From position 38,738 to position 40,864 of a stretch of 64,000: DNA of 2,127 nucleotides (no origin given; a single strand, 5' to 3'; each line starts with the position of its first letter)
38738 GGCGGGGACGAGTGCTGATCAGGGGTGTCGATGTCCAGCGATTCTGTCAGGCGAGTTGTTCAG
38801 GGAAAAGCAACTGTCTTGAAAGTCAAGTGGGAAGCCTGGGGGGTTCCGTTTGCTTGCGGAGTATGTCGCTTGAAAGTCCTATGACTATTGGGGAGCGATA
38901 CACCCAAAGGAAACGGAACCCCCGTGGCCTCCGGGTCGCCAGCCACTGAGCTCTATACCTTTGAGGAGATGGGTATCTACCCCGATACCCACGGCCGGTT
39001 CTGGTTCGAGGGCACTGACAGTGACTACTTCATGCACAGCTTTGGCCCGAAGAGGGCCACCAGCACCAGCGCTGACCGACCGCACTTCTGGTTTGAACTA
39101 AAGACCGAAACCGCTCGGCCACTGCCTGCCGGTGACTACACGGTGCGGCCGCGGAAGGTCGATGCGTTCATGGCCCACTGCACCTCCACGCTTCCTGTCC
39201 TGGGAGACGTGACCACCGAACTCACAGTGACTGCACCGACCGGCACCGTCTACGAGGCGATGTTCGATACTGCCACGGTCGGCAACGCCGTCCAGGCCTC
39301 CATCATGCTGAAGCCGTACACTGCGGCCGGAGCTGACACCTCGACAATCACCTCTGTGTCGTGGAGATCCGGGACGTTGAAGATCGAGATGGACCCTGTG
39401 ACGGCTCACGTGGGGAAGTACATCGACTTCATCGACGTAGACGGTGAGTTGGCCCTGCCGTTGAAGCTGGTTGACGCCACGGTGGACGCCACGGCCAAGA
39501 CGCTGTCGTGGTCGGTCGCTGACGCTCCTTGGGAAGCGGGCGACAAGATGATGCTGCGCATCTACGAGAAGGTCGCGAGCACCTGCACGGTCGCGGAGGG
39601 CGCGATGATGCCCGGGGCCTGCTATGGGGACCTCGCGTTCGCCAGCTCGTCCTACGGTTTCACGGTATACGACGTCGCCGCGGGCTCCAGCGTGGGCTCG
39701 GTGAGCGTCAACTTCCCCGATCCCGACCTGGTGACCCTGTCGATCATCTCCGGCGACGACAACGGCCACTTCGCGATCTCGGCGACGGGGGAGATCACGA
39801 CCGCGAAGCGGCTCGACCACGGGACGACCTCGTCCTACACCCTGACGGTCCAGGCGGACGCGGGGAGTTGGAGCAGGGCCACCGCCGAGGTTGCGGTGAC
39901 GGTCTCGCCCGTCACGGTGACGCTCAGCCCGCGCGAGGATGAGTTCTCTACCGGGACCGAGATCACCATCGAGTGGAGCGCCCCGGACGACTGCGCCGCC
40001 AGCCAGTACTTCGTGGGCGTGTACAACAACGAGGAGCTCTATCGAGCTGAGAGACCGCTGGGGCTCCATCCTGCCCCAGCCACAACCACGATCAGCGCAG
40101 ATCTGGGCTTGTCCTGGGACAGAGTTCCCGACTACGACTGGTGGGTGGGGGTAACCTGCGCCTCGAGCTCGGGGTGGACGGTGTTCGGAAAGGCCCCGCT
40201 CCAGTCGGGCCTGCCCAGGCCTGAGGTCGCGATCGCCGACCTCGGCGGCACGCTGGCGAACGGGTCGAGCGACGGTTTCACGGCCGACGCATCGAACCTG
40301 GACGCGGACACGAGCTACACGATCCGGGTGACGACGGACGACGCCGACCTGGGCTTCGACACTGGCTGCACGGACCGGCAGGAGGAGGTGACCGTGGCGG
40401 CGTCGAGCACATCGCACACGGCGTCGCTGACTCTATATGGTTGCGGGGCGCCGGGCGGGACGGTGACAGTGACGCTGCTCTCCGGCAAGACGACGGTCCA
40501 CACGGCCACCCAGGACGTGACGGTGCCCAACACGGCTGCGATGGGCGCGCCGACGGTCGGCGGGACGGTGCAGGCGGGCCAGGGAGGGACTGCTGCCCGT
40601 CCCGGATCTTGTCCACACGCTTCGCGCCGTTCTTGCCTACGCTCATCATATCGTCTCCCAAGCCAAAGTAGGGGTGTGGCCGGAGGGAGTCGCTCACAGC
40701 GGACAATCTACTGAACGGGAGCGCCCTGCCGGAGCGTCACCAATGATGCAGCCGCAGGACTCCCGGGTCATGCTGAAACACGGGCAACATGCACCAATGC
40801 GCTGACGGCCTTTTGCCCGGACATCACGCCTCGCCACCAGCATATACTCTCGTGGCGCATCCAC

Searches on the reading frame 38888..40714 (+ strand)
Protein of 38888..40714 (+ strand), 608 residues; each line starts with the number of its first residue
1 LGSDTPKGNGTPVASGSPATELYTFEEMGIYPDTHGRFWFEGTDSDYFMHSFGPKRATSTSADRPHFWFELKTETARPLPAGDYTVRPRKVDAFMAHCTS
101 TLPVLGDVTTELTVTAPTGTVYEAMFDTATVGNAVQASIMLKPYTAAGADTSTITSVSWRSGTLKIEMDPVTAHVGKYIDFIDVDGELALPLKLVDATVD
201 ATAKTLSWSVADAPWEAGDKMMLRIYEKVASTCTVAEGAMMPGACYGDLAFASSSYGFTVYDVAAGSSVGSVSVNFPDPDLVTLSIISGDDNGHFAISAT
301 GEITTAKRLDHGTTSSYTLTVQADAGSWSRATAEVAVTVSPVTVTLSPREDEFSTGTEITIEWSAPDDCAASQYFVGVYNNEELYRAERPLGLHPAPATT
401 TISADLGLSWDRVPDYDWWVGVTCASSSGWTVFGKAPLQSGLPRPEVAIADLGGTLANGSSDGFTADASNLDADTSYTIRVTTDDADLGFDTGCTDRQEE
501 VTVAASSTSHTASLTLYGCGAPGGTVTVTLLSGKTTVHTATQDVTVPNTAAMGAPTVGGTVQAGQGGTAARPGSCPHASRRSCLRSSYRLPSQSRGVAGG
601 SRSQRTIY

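Call 17: search_protein_families(library=pfam, proteins=[window:38888-40714:+], max_evalue=0.001)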
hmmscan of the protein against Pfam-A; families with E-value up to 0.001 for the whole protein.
window:38888-40714:+ (608 aa): 1 family
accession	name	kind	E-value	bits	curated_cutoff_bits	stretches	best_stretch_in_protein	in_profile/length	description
PF00028.23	Cadherin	-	8.4e-08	33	28.8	1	264-339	9-92/93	Cadherin domain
